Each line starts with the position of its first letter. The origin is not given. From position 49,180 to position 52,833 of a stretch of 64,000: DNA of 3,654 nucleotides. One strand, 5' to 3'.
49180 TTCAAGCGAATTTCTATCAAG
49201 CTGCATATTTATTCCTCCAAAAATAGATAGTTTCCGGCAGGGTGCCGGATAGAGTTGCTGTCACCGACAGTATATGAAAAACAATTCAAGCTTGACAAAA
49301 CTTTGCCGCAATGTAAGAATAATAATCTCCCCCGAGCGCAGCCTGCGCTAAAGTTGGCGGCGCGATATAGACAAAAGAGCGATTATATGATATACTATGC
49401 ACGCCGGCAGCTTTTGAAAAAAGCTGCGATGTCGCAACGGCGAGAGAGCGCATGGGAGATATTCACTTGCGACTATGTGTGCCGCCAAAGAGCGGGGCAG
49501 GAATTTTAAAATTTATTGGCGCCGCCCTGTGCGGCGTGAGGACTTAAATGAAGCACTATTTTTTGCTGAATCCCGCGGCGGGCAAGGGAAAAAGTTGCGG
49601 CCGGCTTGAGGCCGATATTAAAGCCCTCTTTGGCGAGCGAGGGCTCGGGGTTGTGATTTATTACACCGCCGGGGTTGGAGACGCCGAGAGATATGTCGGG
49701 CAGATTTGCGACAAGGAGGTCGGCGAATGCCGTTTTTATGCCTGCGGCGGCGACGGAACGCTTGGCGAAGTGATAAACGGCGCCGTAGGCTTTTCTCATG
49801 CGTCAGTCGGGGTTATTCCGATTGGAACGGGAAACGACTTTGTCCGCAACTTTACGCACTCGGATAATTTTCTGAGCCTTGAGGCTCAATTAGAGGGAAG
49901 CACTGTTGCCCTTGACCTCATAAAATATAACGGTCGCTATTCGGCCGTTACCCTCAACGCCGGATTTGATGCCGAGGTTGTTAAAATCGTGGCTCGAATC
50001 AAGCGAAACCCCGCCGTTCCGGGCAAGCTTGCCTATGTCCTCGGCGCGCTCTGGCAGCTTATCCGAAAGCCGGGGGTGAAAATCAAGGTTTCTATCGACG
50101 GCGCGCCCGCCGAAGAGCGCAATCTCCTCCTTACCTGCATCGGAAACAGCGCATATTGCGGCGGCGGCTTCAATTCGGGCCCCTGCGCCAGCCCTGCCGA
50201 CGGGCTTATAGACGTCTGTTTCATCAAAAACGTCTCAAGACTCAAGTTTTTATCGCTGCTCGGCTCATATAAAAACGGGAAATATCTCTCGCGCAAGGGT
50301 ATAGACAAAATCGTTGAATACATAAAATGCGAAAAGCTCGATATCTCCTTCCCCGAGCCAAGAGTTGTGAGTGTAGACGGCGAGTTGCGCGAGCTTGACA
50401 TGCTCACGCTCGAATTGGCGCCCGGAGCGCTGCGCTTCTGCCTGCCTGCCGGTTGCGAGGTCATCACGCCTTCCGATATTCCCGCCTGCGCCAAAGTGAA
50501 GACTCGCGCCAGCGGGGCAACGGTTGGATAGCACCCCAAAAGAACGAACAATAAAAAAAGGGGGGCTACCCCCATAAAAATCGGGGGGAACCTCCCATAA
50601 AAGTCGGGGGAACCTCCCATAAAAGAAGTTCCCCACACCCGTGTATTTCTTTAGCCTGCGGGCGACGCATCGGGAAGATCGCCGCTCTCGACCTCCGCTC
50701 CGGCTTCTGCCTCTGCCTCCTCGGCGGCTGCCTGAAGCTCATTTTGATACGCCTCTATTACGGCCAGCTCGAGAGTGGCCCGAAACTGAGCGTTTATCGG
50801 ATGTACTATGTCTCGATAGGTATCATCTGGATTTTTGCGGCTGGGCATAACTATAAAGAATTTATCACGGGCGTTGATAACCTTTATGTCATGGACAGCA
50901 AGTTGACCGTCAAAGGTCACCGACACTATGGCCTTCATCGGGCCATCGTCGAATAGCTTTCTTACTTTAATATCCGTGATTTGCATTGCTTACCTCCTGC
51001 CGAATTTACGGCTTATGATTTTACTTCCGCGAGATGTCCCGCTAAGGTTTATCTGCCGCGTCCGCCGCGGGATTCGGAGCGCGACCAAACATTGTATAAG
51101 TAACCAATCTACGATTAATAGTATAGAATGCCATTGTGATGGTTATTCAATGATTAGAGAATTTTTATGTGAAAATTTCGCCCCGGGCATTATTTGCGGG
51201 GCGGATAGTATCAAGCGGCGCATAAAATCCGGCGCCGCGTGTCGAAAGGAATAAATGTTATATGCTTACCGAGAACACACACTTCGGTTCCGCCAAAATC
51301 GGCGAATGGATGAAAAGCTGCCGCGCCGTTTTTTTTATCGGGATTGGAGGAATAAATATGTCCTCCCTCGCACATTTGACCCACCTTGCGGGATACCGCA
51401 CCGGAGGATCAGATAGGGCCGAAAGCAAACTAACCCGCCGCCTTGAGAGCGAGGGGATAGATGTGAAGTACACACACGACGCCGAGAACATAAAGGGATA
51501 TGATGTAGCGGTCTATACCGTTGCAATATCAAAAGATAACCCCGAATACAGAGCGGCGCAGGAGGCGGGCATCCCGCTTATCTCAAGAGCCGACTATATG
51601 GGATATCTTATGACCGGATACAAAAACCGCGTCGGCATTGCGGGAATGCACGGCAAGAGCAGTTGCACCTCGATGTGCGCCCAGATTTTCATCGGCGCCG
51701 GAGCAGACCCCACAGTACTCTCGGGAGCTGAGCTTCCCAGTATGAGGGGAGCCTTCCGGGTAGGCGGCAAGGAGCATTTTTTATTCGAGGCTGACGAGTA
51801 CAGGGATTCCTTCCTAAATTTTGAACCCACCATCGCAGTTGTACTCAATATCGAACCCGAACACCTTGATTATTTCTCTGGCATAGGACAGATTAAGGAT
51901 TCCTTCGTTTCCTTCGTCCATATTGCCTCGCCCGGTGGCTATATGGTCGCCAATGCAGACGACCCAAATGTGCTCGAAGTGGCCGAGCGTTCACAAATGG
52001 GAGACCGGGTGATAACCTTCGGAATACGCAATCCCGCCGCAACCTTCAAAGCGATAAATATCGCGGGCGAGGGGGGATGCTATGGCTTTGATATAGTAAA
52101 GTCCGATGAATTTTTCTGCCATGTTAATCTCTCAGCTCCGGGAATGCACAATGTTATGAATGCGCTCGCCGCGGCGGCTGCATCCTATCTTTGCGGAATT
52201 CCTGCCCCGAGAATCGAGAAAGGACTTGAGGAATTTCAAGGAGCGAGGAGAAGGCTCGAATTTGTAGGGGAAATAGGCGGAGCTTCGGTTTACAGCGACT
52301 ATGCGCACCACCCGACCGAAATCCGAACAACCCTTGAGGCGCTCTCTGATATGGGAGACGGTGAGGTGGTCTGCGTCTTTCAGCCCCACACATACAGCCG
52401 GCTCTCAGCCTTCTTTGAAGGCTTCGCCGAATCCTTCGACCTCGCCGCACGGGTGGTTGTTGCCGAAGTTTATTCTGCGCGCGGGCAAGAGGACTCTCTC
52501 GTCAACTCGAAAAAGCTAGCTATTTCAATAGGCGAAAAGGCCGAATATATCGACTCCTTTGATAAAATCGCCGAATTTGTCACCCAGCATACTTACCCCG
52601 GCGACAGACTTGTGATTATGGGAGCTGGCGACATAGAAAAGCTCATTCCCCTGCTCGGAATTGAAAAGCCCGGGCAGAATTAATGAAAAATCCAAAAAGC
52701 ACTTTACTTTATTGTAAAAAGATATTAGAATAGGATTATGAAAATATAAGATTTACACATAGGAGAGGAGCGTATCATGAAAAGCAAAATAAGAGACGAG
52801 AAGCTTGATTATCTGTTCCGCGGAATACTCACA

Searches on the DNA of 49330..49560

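Call 83: search_rna_families(source=window, start=49330, end=49560, threshold=evalue, max_evalue=10)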
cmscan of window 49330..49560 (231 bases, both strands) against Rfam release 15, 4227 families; matches with E-value up to 10: 3.
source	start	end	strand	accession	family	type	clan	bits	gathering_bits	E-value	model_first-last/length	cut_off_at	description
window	49359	49405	+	RF00331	snoZ169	Gene; snRNA; snoRNA; CD-box;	-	15.9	55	3.9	1-69/69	no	Small nucleolar RNA Z169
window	49516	49555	+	RF01727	SAM-SAH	Cis-reg; riboswitch;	-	11.9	40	2.5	1-49/49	no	SAM/SAH riboswitch aptamer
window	49330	49358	-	RF02144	rsmX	Gene;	CL00106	11.9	56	5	1-29/114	3'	rsmX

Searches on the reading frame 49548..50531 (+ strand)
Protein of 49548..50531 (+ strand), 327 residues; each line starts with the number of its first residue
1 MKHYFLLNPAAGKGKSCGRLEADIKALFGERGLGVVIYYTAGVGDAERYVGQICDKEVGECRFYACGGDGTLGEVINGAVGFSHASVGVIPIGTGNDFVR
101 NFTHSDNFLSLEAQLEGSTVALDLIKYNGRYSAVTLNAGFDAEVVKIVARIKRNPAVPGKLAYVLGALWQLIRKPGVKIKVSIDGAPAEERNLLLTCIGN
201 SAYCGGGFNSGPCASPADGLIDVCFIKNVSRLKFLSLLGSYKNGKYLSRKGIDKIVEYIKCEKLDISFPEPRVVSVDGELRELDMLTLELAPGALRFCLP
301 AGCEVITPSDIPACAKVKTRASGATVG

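Call 14: search_protein_families(library=pfam, proteins=[window:49548-50531:+])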
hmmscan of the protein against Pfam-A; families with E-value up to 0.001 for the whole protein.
window:49548-50531:+ (327 aa): 2 families
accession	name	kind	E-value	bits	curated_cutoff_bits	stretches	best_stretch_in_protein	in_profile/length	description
PF19279.4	YegS_C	-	7.1e-23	81.5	27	1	136-297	3-156/158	YegS C-terminal NAD kinase beta sandwich-like domain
PF00781.29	DAGK_cat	-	3.3e-21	75.6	23.6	1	4-126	3-124/125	Diacylglycerol kinase catalytic domain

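Call 35: find_homologous_proteins(query=window:49548-50531:+)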
Query window:49548-50531:+ (327 aa): 2594 proteins with E <= 0.001 among 6638 candidates; the best 120 are listed.
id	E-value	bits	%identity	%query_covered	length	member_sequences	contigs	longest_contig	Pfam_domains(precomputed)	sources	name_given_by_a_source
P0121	1.7e-216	736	100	100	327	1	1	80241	PF00781.30,PF19279.5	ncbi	-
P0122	6.5e-142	491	69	98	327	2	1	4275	PF00781.30,PF19279.5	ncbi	-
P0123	1.7e-141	489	66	97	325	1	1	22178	PF00781.30,PF19279.5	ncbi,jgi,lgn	jgi:YegS/Rv2252/BmrU family lipid kinase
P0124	1.7e-139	483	68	97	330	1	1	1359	PF00781.30,PF19279.5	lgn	-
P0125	1.4e-128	447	65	94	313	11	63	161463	PF00781.30,PF19279.5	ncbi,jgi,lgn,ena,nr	ncbi:MAG TPA: hypothetical protein GX011_00570 [Clostridiales bacterium]|jgi:diacylglycerol kinase (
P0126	4.0e-124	432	64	92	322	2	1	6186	PF00781.30,PF19279.5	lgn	-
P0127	3.3e-121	423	63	94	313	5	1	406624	PF00781.30,PF19279.5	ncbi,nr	ncbi:MAG: hypothetical protein GX057_06750 [Clostridiales bacterium]|nr:hypothetical protein [Clostr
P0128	9.2e-118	411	61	94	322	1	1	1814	PF00781.30,PF19279.5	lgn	-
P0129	9.8e-118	411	59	98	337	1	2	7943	PF00781.30,PF19279.5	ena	-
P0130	1.2e-116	408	60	94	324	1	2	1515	PF00781.30,PF19279.5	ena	-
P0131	1.4e-116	408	59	94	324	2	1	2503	PF00781.30,PF19279.5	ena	-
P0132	8.2e-116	405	56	98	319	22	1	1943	PF00781.30,PF19279.5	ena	-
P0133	1.0e-115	405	59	95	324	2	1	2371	PF00781.30,PF19279.5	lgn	-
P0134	9.9e-115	401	59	95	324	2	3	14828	PF00781.30,PF19279.5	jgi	-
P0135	2.6e-114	400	59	93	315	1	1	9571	PF00781.30,PF19279.5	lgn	-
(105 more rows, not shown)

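Call 36: find_encoding_contigs(protein=P0122, flank=3000, max_places=2)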
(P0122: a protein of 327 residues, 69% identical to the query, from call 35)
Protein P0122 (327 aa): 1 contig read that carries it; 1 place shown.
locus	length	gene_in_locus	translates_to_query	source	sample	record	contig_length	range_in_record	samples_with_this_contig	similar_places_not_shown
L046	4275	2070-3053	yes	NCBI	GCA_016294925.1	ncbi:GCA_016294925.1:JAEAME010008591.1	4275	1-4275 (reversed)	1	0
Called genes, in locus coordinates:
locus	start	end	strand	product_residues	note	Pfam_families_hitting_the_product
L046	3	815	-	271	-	?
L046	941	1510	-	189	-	-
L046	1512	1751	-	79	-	-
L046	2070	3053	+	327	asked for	PF00781:DAGK_cat, PF19279:YegS_C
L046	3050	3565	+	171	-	PF00149:Metallophos (weak), PF12850:Metallophos_2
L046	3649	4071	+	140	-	-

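Call 37: find_encoding_contigs(protein=P0123, flank=3000, max_places=2)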
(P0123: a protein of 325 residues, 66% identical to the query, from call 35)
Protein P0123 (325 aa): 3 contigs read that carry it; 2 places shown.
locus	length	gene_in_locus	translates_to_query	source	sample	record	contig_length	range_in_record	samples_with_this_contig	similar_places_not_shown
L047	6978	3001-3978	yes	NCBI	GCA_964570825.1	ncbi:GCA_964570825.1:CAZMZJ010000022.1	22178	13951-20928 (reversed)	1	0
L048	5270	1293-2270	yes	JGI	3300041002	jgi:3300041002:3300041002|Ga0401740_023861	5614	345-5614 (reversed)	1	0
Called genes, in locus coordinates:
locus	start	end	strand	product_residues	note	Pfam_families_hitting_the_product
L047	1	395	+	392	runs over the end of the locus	PF22025:ThiI_fer, PF02926:THUMP, PF02568:ThiI, PF06508:QueC (faint)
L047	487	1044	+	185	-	PF00156:Pribosyltran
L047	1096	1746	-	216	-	-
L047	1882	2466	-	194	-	-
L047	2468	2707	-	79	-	-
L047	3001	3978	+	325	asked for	PF00781:DAGK_cat, PF19279:YegS_C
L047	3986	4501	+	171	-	PF00149:Metallophos (weak), PF12850:Metallophos_2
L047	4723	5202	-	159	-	PF04026:SpoVG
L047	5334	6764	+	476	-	PF01225:Mur_ligase, PF08245:Mur_ligase_M, PF02875:Mur_ligase_C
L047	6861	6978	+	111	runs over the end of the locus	PF01371:Trp_repressor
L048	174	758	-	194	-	-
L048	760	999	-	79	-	-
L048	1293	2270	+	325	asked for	PF00781:DAGK_cat, PF19279:YegS_C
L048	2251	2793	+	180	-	PF00149:Metallophos (weak), PF12850:Metallophos_2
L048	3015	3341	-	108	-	PF04026:SpoVG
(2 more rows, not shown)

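Call 38: find_encoding_contigs(protein=P0125, flank=3000, max_places=2)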
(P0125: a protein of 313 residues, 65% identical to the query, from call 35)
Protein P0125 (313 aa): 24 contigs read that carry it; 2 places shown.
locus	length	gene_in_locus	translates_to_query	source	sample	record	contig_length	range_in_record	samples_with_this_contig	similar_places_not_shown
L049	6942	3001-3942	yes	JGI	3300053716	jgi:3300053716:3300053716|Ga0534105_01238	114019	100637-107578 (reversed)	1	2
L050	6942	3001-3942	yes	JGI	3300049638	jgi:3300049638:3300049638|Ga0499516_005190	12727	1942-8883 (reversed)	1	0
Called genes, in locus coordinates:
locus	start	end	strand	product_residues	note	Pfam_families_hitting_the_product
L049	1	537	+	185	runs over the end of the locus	PF00156:Pribosyltran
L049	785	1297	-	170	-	-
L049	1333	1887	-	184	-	-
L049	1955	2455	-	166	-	-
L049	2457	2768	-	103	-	-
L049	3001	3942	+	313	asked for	PF00781:DAGK_cat, PF19279:YegS_C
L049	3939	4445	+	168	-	PF00149:Metallophos, PF12850:Metallophos_2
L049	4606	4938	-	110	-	PF04026:SpoVG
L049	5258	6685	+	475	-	PF01225:Mur_ligase, PF08245:Mur_ligase_M, PF02875:Mur_ligase_C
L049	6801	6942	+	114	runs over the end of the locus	PF01371:Trp_repressor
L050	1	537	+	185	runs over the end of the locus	PF00156:Pribosyltran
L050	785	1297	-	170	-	-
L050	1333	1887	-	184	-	-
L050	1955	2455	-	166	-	-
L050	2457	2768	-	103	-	-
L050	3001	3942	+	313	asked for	PF00781:DAGK_cat, PF19279:YegS_C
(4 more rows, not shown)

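Call 75: search_protein_families(library=ncbifam, proteins=[window:49548-50531:+], max_evalue=0.01)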
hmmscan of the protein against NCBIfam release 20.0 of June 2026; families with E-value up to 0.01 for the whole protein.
window:49548-50531:+ (327 aa): 11 families
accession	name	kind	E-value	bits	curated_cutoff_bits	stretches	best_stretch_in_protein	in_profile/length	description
TIGR00147.1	TIGR00147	subfamily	7.5e-32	110.4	118.65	1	3-301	4-296/296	YegS/Rv2252/BmrU family lipid kinase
NF009602.0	PRK13054.1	equivalog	8.1e-30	103.9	284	1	30-306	29-299/301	lipid kinase YegS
NF009604.0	PRK13057.1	equivalog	2e-23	82.8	274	1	24-301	29-296/302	lipid kinase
TIGR03702.1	lip_kinase_YegS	equivalog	2.3e-23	82.7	387.45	1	29-304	24-293/295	lipid kinase YegS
NF009874.0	PRK13337.1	equivalog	1.6e-22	79.8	385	1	6-280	8-274/305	diacylglycerol kinase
NF008882.0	PRK11914.1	equivalog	2e-22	79.8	302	1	5-248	13-256/306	diacylglycerol kinase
NF009605.0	PRK13059.1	equivalog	2.1e-22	79.4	313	1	4-282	5-274/295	putative lipid kinase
NF002033.0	PRK00861.1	subfamily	1.5e-21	76.4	293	1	4-301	15-306/328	putative lipid kinase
NF009025.0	PRK12361.1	equivalog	5.4e-19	67.8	505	1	4-300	245-540/546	hypothetical protein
NF009603.0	PRK13055.1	subfamily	1.7e-17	63.4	342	1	5-280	7-280/335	diacylglycerol kinase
NF040993.1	MamU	equivalog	3.6e-12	46.3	400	1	21-300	23-295/296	lipid kinase MamU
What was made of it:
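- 49548..50531 (+): Downstream gene of copy C: a YegS/BmrU/DAGK-family lipid kinase. Calls 14, 75.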

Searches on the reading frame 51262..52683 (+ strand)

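Call 14: search_protein_families(library=pfam, proteins=[window:51262-52683:+])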
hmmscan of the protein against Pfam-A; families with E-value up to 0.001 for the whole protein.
window:51262-52683:+ (473 aa): 3 families
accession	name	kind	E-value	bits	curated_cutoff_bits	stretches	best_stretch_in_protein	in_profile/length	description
PF08245.18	Mur_ligase_M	-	5e-26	92.3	24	1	126-307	1-199/200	Mur ligase middle domain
PF01225.30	Mur_ligase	-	3.2e-23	82.4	21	1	25-120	4-94/95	Mur ligase family, catalytic domain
PF02875.26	Mur_ligase_C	-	5.6e-19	69.7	28.4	1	330-456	1-127/127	Mur ligase, glutamate ligase domain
